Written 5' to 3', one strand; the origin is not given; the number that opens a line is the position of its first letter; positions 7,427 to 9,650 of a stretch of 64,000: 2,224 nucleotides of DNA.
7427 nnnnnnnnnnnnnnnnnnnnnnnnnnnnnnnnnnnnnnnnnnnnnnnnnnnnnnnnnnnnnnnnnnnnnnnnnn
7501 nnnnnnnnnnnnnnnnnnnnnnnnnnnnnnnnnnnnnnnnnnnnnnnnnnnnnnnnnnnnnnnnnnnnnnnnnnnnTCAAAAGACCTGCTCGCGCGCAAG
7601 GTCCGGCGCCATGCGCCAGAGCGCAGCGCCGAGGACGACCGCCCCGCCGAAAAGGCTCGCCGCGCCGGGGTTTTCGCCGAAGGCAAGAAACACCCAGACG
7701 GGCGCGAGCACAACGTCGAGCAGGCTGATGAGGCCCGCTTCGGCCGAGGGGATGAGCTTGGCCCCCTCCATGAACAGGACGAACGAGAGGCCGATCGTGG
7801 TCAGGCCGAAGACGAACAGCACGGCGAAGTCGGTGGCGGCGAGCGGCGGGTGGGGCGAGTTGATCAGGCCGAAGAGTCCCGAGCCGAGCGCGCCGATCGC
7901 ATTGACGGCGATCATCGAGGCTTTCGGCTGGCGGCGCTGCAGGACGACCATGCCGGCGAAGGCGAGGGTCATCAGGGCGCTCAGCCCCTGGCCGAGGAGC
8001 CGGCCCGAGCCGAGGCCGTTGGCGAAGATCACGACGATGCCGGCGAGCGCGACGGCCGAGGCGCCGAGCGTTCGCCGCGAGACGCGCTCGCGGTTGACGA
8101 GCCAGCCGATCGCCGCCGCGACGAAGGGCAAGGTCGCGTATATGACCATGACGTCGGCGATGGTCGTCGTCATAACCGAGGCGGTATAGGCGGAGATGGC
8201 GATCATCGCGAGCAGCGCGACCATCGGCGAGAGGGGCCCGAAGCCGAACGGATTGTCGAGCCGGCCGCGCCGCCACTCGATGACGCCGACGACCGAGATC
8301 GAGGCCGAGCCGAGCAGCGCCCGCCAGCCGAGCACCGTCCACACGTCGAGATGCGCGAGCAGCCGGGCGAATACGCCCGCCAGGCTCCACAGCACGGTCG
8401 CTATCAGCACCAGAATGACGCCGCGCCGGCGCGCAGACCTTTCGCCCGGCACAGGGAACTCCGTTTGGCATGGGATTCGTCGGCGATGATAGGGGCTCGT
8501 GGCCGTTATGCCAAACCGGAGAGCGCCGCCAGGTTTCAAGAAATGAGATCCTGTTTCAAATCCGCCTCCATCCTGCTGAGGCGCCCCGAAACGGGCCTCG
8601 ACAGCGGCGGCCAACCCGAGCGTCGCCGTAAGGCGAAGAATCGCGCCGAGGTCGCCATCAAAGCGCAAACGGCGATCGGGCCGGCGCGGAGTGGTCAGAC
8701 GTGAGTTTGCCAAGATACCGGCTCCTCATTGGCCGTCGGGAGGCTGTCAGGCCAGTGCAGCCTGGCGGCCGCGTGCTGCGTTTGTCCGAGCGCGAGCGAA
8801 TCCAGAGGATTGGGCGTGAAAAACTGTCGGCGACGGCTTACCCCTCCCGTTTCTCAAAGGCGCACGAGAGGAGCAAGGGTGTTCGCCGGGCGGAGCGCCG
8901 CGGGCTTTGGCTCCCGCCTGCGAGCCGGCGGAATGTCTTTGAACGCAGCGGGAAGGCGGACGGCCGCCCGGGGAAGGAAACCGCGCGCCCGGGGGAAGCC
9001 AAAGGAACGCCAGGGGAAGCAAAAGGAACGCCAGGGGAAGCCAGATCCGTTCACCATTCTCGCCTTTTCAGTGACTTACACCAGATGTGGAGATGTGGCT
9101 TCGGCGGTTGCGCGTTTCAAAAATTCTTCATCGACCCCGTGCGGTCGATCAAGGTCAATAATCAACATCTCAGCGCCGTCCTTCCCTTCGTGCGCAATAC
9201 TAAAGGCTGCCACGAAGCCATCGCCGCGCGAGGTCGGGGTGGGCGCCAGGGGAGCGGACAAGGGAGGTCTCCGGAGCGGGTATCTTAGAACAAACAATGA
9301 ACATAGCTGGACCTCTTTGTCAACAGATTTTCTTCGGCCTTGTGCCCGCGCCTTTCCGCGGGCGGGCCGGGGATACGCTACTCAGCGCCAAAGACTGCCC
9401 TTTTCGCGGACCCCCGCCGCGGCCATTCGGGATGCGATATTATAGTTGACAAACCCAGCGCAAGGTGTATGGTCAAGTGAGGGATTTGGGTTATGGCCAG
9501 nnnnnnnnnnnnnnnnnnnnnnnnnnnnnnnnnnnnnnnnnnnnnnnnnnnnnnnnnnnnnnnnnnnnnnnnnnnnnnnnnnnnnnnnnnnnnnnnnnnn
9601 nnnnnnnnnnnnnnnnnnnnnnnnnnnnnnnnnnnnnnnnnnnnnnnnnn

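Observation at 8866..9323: SOS promoter, short ORF and shared repeat: locus 1 of a repeated LexA-controlled unit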

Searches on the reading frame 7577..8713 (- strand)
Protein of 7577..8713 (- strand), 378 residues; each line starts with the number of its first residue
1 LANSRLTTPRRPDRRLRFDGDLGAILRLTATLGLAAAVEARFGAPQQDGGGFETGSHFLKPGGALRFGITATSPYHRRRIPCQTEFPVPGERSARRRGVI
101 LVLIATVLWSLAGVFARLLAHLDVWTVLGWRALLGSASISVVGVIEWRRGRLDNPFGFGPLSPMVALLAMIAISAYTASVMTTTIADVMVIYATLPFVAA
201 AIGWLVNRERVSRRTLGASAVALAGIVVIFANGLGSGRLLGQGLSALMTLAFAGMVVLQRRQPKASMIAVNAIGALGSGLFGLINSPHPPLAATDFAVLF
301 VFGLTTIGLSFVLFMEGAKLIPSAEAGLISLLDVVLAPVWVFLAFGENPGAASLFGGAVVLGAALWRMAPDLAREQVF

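Call 25: search_protein_families(library=pfam, max_evalue=1, proteins=[window:7577-8713:-])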
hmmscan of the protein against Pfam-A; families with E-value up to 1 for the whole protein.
window:7577-8713:- (378 aa): 1 family
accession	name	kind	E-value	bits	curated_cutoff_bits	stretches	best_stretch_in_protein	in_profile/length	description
PF00892.27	EamA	-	5.3e-22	79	28.2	2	97-230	2-134/135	EamA-like transporter family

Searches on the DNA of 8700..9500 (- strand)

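Call 10: search_rna_families(source=window, start=8700, end=9500, threshold=evalue, max_evalue=10)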
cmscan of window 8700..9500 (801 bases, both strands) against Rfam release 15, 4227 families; matches with E-value up to 10: 6.
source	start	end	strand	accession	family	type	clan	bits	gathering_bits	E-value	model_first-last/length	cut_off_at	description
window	9318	9412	-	RF02797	PssrA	Gene; sRNA;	-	18.8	69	1.6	1-93/93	no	Plasmid-encoded Shigella sRNA A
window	9105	9139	-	RF01526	ceN106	Gene; snRNA; snoRNA; CD-box;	-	18.7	60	0.53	1-77/77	no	C. elegans snoRNA ceN106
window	8895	8974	+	RF03947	mir-658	Gene; miRNA;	-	17.2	82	9.9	1-100/100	no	mir-658 microRNA precursor family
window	9331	9380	+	RF02136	HTT-AS1_3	Gene; lncRNA;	-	13.4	70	7.3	1-60/60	no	HTT antisense RNA 1 conserved region 3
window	9143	9177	-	RF02089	CLRN1-AS1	Gene; lncRNA;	-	12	48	2.4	44-79/79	no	CLRN1 antisense RNA 1 conserved region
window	9347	9373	-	RF00030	RNase_MRP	Gene; ribozyme;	CL00002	9.4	50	2.6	75-101/266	no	RNase MRP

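Call 28: search_dna_similar(query=window:8860-9100:-, collection=plasmids, mode=distant, max_evalue=0.001)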
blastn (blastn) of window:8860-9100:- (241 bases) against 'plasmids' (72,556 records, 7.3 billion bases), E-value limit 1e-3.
No match.

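Call 29: search_dna_similar(query=window:8860-9100:-, collection=phages, mode=distant, max_evalue=0.001)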
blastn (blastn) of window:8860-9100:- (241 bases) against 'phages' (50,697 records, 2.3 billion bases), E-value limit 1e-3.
No match.

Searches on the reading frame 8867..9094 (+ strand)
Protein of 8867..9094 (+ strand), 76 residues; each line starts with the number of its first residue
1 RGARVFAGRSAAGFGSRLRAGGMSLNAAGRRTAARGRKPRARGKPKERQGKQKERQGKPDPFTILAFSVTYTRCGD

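Call 58: search_protein_representatives(protein=window:8867-9094:+)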
Query: 76 residues. Proteins with E-value up to 0.001 (for the whole library): 4; up to 1e-10: 2; up to 1e-30: 0. The best 4 are listed.
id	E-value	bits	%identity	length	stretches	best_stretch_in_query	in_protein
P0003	7.5e-18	79.9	68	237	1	5-76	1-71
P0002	7.9e-16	73.5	68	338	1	3-73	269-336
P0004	2.2e-09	53.1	61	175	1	28-76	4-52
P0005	1.0e-04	38.3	47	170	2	22-73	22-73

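Call 59: find_encoding_contigs(protein=P0003, flank=4000, max_places=4)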
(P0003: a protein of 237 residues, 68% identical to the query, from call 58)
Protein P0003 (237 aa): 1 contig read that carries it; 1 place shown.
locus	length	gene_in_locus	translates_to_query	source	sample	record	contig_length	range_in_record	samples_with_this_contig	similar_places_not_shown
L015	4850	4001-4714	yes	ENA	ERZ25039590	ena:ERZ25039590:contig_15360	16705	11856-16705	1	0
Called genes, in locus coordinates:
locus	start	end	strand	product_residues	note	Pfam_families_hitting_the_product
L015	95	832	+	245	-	-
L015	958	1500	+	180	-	-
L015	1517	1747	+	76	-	-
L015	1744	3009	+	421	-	-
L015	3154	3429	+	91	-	PF02120:Flg_hook (weak)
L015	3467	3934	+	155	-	PF01464:SLT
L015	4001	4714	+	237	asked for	-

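Call 60: find_encoding_contigs(protein=P0004, flank=4000, max_places=4)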
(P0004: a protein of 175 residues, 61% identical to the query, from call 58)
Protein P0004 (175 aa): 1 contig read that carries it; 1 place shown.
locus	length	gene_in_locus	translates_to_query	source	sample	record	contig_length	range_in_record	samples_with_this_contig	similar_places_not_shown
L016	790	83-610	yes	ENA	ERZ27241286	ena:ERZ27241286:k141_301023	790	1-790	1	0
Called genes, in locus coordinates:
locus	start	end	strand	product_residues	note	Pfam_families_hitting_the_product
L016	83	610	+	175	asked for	-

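Call 61: find_encoding_contigs(protein=P0005, flank=4000, max_places=4)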
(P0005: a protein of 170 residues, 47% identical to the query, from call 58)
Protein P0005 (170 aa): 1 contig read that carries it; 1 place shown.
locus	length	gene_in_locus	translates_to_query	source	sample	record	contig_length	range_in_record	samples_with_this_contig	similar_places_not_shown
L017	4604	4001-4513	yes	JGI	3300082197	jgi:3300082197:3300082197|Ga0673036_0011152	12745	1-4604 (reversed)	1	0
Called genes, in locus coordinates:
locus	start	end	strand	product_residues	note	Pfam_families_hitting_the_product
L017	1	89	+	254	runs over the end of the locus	-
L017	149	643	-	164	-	PF00011:HSP20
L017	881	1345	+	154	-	PF03724:META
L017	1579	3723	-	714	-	PF06472:ABC_membrane_2, PF05992:SbmA_BacA, PF00005:ABC_tran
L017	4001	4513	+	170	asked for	-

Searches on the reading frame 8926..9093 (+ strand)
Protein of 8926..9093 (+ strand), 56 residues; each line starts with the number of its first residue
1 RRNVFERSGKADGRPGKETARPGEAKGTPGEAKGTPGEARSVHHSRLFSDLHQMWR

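Call 31: find_homologous_proteins(query=window:8926-9093:+, max_evalue=10)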
Query seq(56 aa) (56 aa): 1 proteins with E <= 10 among 11 candidates.
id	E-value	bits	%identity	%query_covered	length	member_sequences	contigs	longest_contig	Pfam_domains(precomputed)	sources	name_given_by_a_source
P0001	1.9e-13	67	72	96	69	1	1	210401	-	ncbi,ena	-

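Call 35: find_encoding_contigs(protein=P0001, flank=5000)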
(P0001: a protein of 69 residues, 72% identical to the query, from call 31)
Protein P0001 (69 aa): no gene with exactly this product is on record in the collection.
